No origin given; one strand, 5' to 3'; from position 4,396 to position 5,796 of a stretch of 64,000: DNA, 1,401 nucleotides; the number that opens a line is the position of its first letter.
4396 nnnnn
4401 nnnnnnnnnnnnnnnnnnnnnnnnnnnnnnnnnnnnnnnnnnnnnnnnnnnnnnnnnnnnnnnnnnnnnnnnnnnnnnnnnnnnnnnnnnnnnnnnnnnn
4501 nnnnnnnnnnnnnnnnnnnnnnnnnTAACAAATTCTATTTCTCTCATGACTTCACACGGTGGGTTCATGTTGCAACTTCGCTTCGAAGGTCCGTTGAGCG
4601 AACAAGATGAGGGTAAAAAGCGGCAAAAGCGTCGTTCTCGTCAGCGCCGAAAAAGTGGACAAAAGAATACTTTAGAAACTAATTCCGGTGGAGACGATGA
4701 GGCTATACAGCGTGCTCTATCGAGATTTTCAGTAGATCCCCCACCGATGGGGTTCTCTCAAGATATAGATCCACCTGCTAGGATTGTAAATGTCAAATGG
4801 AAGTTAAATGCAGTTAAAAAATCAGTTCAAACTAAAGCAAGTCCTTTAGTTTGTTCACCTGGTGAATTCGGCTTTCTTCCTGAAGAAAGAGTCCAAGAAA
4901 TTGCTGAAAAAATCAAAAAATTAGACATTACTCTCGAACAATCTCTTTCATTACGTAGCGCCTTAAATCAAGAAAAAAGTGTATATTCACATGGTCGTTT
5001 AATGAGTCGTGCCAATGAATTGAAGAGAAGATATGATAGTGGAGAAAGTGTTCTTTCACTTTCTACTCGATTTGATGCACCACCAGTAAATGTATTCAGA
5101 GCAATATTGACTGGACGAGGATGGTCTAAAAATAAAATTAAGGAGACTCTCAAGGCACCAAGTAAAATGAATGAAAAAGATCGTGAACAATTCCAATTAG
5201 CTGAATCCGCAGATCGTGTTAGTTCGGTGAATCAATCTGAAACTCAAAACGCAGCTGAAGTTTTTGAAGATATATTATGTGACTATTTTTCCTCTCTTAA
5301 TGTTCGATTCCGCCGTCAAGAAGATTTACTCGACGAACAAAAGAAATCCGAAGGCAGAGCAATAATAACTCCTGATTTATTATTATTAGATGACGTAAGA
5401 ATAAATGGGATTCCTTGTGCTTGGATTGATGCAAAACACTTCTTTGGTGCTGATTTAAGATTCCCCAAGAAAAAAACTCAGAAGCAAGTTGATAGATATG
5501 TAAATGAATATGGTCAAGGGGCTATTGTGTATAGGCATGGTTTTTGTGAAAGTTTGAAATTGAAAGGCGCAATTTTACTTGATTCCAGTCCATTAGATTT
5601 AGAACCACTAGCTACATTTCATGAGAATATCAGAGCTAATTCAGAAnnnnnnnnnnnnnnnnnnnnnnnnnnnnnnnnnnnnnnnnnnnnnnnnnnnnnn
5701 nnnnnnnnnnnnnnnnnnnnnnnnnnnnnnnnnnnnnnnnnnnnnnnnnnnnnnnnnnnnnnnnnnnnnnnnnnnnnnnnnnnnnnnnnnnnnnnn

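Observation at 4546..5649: Basic-N-terminus protein with a TPD / PD-(D/E)XK nuclease-like C-terminal motif, encoded just after leuS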

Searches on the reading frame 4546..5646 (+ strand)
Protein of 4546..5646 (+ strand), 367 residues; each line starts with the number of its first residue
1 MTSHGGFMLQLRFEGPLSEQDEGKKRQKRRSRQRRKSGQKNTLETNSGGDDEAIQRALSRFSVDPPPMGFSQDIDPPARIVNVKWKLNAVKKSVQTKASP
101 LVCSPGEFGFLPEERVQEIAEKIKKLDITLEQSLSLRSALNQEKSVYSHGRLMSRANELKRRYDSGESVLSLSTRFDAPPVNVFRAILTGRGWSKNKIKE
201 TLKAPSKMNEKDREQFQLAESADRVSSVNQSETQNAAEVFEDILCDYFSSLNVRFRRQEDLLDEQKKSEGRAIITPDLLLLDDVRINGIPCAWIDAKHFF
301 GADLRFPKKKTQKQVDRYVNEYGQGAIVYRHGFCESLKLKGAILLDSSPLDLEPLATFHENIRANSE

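Call 3: search_protein_families(library=pfam, proteins=[window:4546-5646:+], max_evalue=10)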
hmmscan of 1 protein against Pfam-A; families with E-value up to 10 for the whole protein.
window:4546-5646:+ (367 aa): 1 family
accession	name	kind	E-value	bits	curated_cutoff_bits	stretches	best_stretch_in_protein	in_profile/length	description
PF14811.11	TPD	-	1.4e-20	74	27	1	214-341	7-131/138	Protein of unknown function TPD sequence-motif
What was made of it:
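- On CDIN1 / C15orf41 family (Pfam PF14811, TPD): 74 bits against a cut-off of 27, E=1.4e-20, profile positions 7-131 of 138 (call 3).
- On Archaeal Holliday-junction resolvase Hjc (Pfam PF01870): A Pfam scan at E <= 10 returns only TPD (call 3).
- Checked: The motif is far beyond chance: Pfam PF14811 (TPD) scores E=1.4e-20, 74 bits against a gathering cut-off of 27, over residues 214-341 (call 3).
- Family: Pfam TPD 74 bits against a cut-off of 27 (call 3). Pfam gives no Hjc or other resolvase domain, only TPD (call 3).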

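Call 4: search_protein_families(library=ncbifam, proteins=[window:4546-5646:+], max_evalue=10)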
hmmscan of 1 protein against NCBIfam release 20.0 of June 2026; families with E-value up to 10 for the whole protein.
window:4546-5646:+ (367 aa): 1 family
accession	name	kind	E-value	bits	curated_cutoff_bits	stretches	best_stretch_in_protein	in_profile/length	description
NF009431.0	PRK12790.1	equivalog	0.12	12.3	110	1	206-245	13-52/115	flagellar assembly peptidoglycan hydrolase FlgJ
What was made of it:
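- Tried and rejected: NCBIfam: no meaningful match (call 4).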

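Call 5: search_solved_structures(query=window:4546-5646:+, max_evalue=10, show_alignments=3)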
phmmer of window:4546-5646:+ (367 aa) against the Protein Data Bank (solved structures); distinct sequences matched with E-value up to 10: 0.
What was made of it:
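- Tried and rejected: Single-sequence search of the PDB: no match at E <= 10 (call 5).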

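Call 6: find_homologous_proteins(query=window:4546-5646:+, max_evalue=0.001)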
Query window:4546-5646:+ (367 aa): 458 proteins with E <= 0.001 among 4947 candidates; the best 120 are listed.
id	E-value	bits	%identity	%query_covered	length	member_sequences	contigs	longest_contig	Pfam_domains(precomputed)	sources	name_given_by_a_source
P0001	1.7e-219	746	93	98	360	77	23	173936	PF14811.12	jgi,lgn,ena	-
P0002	5.9e-213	724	90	98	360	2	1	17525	PF14811.12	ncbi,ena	-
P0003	8.7e-213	724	90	98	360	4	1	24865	PF14811.12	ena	-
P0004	1.2e-211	720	90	98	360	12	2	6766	PF14811.12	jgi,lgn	jgi:hypothetical protein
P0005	9.3e-211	717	89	98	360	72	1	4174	PF14811.12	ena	-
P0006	1.5e-210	717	89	98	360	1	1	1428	PF14811.12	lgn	-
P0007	2.5e-210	716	89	98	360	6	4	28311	PF14811.12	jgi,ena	-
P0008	4.1e-210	715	89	98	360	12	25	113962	PF14811.12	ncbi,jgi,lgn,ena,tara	jgi:hypothetical protein|tara:strand:- start:3409 stop:4491 length:1083 start_codon:yes stop_codon:y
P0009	1.6e-209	713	89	98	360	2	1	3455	PF14811.12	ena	-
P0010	2.2e-209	713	89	98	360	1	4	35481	PF14811.12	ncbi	-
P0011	2.3e-209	713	89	98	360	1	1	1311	PF14811.12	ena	-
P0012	2.9e-209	712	89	98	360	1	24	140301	PF14811.12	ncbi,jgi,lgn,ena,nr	ncbi:MAG: TPD domain-containing protein [Euryarchaeota archaeon]|jgi:hypothetical protein|nr:TPD dom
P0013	3.5e-209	712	89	98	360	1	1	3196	PF14811.12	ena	-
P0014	4.0e-209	712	89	98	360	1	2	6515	PF14811.12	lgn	-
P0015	4.6e-209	712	89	98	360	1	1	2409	PF14811.12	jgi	jgi:hypothetical protein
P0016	4.7e-209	712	89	98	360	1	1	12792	PF14811.12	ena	-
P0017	5.4e-209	711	89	98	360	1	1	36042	PF14811.12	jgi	-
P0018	5.6e-209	711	89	98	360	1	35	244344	PF14811.12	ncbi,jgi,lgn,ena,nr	ncbi:MAG: TPD domain-containing protein [Euryarchaeota archaeon]|nr:TPD domain-containing protein [E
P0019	6.0e-209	711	89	98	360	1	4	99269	PF14811.12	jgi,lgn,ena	-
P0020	6.3e-209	711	89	98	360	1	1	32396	PF14811.12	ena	-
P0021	7.3e-209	711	89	98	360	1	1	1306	PF14811.12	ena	-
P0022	9.3e-209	711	89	98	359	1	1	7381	PF14811.12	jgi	-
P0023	1.3e-208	710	89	98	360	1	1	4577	PF14811.12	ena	-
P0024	1.8e-208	710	89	98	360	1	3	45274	PF14811.12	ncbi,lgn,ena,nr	ncbi:MAG: TPD domain-containing protein [Candidatus Thalassarchaeaceae archaeon]|nr:TPD domain-conta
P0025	5.7e-208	708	88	98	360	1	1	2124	PF14811.12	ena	-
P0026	9.8e-208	707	88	98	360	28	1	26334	PF14811.12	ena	-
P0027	4.0e-207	705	88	98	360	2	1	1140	PF14811.12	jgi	jgi:hypothetical protein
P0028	2.5e-206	703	90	96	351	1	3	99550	PF14811.12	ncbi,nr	ncbi:TPA: TPD domain-containing protein [Candidatus Thalassarchaeaceae archaeon]|nr:TPD domain-conta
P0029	3.0e-206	702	88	98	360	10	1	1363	PF14811.12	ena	-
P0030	6.4e-206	701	89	96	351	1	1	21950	PF14811.12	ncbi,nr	ncbi:MAG: TPD domain-containing protein [Euryarchaeota archaeon]|nr:TPD domain-containing protein [E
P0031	1.6e-205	700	88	97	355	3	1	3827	PF14811.12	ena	-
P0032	1.0e-203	694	87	97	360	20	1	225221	PF14811.12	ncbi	-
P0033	1.9e-201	687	87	94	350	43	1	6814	PF14811.12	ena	-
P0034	1.0e-200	684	92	86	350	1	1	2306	PF14811.12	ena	-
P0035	2.1e-199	680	86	94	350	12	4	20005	PF14811.12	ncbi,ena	-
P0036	8.7e-199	678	86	94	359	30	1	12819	PF14811.12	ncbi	-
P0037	2.6e-198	676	86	94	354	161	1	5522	PF14811.12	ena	-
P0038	9.6e-198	674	86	94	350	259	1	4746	PF14811.12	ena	-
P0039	2.7e-179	614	77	98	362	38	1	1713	PF14811.12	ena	-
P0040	8.0e-177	606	90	80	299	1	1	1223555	PF14811.12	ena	-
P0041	9.1e-168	576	76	88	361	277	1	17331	PF14811.12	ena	-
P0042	1.7e-165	568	70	100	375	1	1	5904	PF14811.12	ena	-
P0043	4.6e-165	567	70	99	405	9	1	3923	PF14811.12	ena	-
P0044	8.6e-165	566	75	88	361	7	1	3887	PF14811.12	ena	-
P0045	1.3e-164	565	69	100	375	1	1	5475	PF14811.12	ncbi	-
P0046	1.4e-164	565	74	89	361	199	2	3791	PF14811.12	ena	-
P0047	5.9e-164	563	76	88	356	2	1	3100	PF14811.12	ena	-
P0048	7.2e-164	563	69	100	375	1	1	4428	PF14811.12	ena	-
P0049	9.8e-164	563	74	88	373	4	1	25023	PF14811.12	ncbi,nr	ncbi:MAG: TPD domain-containing protein, partial [Candidatus Thermoplasmatota archaeon]|nr:TPD domai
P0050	1.3e-163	562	70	99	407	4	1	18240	PF14811.12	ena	-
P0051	1.5e-163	562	75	88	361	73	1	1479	PF14811.12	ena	-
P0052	2.1e-163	561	72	98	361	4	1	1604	PF14811.12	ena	-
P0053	3.0e-163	561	76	87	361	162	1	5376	PF14811.12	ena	-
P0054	5.4e-163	560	72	94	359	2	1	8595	PF14811.12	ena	-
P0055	5.5e-163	560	72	96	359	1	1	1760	PF14811.12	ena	-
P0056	1.1e-162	559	71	94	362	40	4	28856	PF14811.12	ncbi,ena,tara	tara:strand:- start:3676 stop:4764 length:1089 start_codon:yes stop_codon:yes gene_type:complete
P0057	1.1e-162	559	72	95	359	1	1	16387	PF14811.12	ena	-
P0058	1.7e-162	558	71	96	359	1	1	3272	PF14811.12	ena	-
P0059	1.8e-162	558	75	86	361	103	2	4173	PF14811.12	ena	-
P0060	1.9e-162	558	71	98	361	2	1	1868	PF14811.12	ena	-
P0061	2.7e-162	558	71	96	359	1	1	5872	PF14811.12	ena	-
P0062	2.9e-162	558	71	96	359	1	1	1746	PF14811.12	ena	-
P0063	3.0e-162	558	78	84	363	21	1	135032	PF14811.12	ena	-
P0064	3.7e-162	557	71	96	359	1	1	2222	PF14811.12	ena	-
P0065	4.0e-162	557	71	96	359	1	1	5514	PF14811.12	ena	-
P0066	4.2e-162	557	70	97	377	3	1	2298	PF14811.12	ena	-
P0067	4.2e-162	557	71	96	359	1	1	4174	PF14811.12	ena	-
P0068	5.3e-162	557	72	94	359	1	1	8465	PF14811.12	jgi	-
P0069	7.3e-162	556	71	98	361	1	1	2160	PF14811.12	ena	-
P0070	1.0e-161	556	75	85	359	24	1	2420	PF14811.12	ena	-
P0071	1.2e-161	556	71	96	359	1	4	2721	PF14811.12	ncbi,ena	-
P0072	1.8e-161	555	71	97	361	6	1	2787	PF14811.12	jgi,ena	-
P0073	1.8e-161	555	71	96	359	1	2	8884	PF14811.12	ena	-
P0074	2.3e-161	555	71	96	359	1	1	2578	PF14811.12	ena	-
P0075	2.4e-161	555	71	96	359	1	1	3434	PF14811.12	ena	-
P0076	2.4e-161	555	74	87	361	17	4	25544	PF14811.12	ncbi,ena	-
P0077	2.4e-161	555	71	96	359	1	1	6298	PF14811.12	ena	-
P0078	2.4e-161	555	74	88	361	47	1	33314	PF14811.12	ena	-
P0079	2.5e-161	555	71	96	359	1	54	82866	PF14811.12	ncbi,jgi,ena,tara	tara:strand:- start:1931 stop:3010 length:1080 start_codon:yes stop_codon:yes gene_type:complete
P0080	2.7e-161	555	71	96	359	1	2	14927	PF14811.12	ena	-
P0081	2.8e-161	555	70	97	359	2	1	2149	PF14811.12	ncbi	-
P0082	2.8e-161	554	74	88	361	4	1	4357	PF14811.12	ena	-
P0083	2.9e-161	554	73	89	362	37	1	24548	PF14811.12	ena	-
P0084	3.1e-161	554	71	95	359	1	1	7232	PF14811.12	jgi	-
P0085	3.3e-161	554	71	96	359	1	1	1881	PF14811.12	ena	-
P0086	3.4e-161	554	75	87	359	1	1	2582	PF14811.12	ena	-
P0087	3.4e-161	554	74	87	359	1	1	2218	PF14811.12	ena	-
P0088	4.0e-161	554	71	96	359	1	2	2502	PF14811.12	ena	-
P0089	4.8e-161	554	72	94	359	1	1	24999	PF14811.12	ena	-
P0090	5.4e-161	554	74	86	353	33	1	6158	PF14811.12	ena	-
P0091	5.7e-161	553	71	95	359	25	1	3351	PF14811.12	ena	-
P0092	6.0e-161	553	72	94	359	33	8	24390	PF14811.12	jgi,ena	-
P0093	7.2e-161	553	71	94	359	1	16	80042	PF14811.12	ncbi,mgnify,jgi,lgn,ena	mgnify:FL=1|jgi:hypothetical protein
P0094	7.6e-161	553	71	96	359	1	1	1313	PF14811.12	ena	-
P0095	7.9e-161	553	72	94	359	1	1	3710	PF14811.12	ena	-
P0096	8.2e-161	553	71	96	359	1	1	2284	PF14811.12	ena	-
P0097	8.5e-161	553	72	94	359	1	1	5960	PF14811.12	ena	-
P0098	8.6e-161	553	71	95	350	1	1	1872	PF14811.12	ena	-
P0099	9.0e-161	553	71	96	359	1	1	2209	PF14811.12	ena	-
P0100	9.4e-161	553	75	87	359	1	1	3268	PF14811.12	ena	-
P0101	9.6e-161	553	75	87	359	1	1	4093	PF14811.12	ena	-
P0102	9.8e-161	553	75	86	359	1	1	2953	PF14811.12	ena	-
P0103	1.1e-160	553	71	95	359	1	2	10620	PF14811.12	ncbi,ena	-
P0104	1.3e-160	552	75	88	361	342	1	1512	PF14811.12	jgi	-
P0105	1.3e-160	552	71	94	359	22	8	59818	PF14811.12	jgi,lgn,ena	-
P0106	1.4e-160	552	74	87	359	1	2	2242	PF14811.12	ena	-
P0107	1.5e-160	552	71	96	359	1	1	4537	PF14811.12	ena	-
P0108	1.6e-160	552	73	88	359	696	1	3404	PF14811.12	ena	-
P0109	1.8e-160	552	71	96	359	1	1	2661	PF14811.12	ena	-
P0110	1.9e-160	552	70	97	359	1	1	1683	PF14811.12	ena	-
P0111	1.9e-160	552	72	94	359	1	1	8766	PF14811.12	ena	-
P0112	2.0e-160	552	70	96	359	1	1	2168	PF14811.12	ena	-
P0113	2.3e-160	551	71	94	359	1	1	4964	PF14811.12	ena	-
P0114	2.3e-160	551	71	94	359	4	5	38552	PF14811.12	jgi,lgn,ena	jgi:hypothetical protein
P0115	2.4e-160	551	70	96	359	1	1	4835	PF14811.12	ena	-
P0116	2.7e-160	551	74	87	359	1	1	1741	PF14811.12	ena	-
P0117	2.8e-160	551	74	87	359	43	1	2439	PF14811.12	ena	-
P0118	3.1e-160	551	70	96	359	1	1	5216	PF14811.12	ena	-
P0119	3.4e-160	551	74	87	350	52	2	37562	PF14811.12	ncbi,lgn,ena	-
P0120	3.5e-160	551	71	94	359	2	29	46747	PF14811.12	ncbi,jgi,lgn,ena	-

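Call 20: search_protein_representatives(protein=window:4546-5646:+)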
Query: 367 residues. Proteins with E-value up to 0.001 (for the whole library): 1194; up to 1e-10: 587; up to 1e-30: 98. The best 150 are listed.
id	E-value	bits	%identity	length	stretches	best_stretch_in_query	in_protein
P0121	1.4e-115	402.6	62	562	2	71-361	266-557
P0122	1.2e-99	350.1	50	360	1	24-355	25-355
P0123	4.3e-73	262.8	50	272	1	104-365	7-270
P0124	2.9e-64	233.8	42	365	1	77-360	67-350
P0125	3.1e-64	233.7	41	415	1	80-361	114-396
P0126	2.0e-60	221.2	42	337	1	83-359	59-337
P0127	2.1e-60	221.1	41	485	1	80-355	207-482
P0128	3.7e-60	220.3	40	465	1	84-361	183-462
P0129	3.8e-56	207.1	42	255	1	102-349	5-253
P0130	1.8e-54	201.6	38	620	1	81-350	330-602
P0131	6.5e-54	199.8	39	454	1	81-347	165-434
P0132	2.6e-53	197.8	35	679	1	18-350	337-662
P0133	6.4e-53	196.5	87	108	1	261-361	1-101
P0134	2.0e-52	194.9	36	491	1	81-355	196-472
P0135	1.9e-51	191.6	70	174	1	153-290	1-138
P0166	8.6e-38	146.8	33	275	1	82-344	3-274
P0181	2.3e-34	135.5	33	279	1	84-346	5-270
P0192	3.8e-33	131.5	32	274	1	91-345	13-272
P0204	3.7e-32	128.2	31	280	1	103-345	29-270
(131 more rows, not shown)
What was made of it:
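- On CDIN1 / C15orf41 family (Pfam PF14811, TPD): Homology spans residues ~80-350 (call 20).
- An exhaustive search found 1194 representatives with homology across residues ~80-350 (call 20).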

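Call 24: list_cluster_members(proteins=[P0121, P0122, P0124, P0125, P0130, P0132, P0166, P0192, P0181, P0204])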
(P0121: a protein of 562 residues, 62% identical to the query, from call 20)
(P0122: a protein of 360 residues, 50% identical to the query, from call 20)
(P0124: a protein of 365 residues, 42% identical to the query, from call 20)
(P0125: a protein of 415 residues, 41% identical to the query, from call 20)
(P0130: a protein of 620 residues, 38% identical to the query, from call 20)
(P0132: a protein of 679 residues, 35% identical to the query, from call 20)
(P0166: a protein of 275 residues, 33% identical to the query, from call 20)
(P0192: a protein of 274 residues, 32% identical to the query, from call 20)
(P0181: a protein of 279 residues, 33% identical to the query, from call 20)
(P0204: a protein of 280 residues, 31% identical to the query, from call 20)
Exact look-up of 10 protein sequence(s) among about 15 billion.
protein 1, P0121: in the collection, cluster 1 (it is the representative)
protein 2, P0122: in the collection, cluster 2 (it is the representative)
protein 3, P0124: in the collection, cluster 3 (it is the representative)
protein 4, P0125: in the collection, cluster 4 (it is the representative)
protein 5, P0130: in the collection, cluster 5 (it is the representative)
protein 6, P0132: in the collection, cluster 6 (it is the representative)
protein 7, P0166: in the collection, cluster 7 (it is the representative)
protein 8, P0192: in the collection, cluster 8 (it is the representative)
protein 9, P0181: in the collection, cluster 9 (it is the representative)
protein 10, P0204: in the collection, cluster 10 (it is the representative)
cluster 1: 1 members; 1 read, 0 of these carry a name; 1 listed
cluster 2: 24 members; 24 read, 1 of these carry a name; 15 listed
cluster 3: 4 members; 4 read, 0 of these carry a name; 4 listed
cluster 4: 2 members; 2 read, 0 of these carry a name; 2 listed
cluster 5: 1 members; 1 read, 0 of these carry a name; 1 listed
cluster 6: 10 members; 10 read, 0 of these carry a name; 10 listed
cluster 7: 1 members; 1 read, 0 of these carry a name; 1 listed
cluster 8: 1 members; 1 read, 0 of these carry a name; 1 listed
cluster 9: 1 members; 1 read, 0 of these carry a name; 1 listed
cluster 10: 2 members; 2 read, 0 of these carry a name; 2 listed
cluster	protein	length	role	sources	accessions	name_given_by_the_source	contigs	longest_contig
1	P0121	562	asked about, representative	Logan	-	-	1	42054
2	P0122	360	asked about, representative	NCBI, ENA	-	-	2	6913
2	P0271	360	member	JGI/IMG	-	hypothetical protein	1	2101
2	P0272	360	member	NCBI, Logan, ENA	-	-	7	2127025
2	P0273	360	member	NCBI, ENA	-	-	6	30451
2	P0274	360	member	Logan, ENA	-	-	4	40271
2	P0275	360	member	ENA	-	-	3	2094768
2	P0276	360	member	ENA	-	-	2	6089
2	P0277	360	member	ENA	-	-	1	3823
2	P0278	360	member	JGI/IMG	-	-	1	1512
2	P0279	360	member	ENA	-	-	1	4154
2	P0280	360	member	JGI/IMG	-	-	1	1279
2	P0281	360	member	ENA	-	-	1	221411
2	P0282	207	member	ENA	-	-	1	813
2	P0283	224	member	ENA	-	-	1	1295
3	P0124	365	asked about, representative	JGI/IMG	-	-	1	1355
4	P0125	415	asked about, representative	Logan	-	-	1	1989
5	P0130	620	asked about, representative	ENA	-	-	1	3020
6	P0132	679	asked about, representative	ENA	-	-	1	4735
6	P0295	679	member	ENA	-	-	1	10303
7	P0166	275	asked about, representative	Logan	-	-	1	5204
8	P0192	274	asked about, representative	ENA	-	-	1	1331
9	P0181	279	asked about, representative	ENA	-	-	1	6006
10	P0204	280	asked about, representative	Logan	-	-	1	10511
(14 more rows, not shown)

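Call 29: search_solved_structures(query=A1, max_evalue=10, show_alignments=3)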
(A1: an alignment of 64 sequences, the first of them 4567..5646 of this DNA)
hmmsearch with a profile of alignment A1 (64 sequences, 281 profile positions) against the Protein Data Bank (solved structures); distinct sequences matched with E-value up to 10: 4.
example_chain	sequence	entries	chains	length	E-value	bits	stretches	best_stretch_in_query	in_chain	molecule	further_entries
3cae_A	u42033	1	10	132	0.018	17.6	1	165-213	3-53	Endonuclease I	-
1m0d_A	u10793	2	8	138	0.58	12.6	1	165-213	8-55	Endodeoxyribonuclease I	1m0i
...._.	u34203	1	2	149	0.87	12.1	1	165-212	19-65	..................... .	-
1fzr_A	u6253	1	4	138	0.92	12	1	165-212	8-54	ENDONUCLEASE I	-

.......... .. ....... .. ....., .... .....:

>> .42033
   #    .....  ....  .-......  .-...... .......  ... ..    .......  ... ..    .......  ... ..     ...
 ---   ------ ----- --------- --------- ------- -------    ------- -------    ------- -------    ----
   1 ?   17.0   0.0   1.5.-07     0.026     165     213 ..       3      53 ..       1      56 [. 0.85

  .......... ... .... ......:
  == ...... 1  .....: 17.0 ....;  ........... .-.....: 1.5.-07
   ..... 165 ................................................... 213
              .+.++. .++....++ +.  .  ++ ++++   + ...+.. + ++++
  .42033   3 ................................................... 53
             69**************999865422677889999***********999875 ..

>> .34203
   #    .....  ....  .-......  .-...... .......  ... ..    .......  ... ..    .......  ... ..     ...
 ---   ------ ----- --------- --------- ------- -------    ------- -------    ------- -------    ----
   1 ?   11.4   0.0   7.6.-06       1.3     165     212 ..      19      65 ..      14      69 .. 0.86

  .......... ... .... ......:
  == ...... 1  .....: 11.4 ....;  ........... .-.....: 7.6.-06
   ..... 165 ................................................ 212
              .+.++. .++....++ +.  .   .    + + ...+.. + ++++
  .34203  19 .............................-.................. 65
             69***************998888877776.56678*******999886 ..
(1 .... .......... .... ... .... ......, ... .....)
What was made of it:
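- Closest known: Phage T7 endonuclease I and type II restriction endonucleases. Same: T7 endonuclease I even shares the 'TPDFLL' string (call 29).
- The PDB profile search matches T7 endonuclease I on the E...TPD segment (call 29). The only PDB sequences that the family profile reaches are phage T7 endonuclease I, a junction-resolving enzyme, aligned on the catalytic E and the TPD motif (call 29; E=0.018, marginal).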

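Call 32: find_related_loci(query=A2, collection=genome_contigs, flank=6000)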
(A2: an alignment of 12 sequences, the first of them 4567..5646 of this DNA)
Query A2 (360 aa) in genome_contigs; peptide patterns used: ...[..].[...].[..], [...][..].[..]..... (x = any residue, [..] = any of these).
463 stretches matched a pattern; 420 encode a relative of the query (tblastn E <= 1e-3); the best 80 are kept; 80 distinct loci.
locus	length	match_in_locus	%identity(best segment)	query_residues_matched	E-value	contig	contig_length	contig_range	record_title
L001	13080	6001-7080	93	1-360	0e+0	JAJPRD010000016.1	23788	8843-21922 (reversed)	MAG: Candidatus Thalassarchaeaceae archaeon isolate MAG_45 20082D-01-04-S10-L004-001_932, whole genome shotgun sequence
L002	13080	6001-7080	90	1-360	0e+0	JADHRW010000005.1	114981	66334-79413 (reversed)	MAG: Candidatus Thalassarchaeum sp. isolate BS30m-G33 BS307-30m-C96, whole genome shotgun sequence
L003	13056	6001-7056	90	1-352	0e+0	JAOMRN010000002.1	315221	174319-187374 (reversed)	Methanobacteriota archaeon isolate AH-273-K03 AH-273-K03_NODE_2, whole genome shotgun sequence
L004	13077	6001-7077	84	1-360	0e+0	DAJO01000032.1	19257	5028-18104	MAG TPA_asm: Euryarchaeota archaeon UBA257 UBA257_contig_32076, whole genome shotgun sequence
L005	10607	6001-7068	85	6-355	0e+0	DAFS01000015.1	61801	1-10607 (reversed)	MAG TPA_asm: Euryarchaeota archaeon UBA89 UBA89_contig_9245, whole genome shotgun sequence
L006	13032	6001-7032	88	12-355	0e+0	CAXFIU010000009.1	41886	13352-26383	MAG TPA_asm: uncultured Candidatus Poseidoniales archaeon isolate ERR599081_maxbin2_15 genome assembly, contig: ERZ84128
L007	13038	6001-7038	88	10-355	0e+0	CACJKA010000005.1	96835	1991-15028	uncultured Candidatus Poseidoniales archaeon isolate AG-447-I14 genome assembly, contig: AG-447-I14_NODE_5, whole genome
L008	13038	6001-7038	86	10-355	0e+0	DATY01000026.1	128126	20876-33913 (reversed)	MAG TPA_asm: Euryarchaeota archaeon UBA605 UBA605_contig_1163, whole genome shotgun sequence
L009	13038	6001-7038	86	10-355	0e+0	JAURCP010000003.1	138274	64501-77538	MAG: Thermoplasmatota archaeon isolate SFB_27D_50_5 NODE_3_length_138274_cov_10.228386, whole genome shotgun sequence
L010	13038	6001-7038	87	10-355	0e+0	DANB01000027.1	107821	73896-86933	MAG TPA_asm: Euryarchaeota archaeon UBA439 UBA439_contig_5863, whole genome shotgun sequence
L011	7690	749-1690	88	42-355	0e+0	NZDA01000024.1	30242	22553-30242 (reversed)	MAG: Methanobacteriota archaeon isolate ARS1134 7504, whole genome shotgun sequence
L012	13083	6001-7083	78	1-360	0e+0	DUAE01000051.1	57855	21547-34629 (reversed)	MAG TPA_asm: Candidatus Poseidoniales archaeon isolate UWMA-0266 NODE_814_length_57855_cov_1.529330, whole genome shotgu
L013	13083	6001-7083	77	1-360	0e+0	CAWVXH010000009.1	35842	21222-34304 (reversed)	MAG TPA_asm: uncultured Candidatus Poseidoniales archaeon isolate ERR3589593_concoct_140 genome assembly, contig: ERZ751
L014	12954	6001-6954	81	43-360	5e-180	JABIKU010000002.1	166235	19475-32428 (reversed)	MAG: Methanobacteriota archaeon isolate SI054_bin56 k141_47492, whole genome shotgun sequence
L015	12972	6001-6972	76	37-359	3e-168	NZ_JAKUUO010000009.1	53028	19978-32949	MAG: Candidatus Thalassarchaeum betae isolate ALOHA_A2.5_135 A2.5-Thalassarchaeum-4_9, whole genome shotgun sequence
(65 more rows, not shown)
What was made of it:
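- Housekeeping role: at least 420 GTDB species genomes carry the gene (call 32).
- Tried and rejected: It was repeated with the closer set A2 (call 32).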
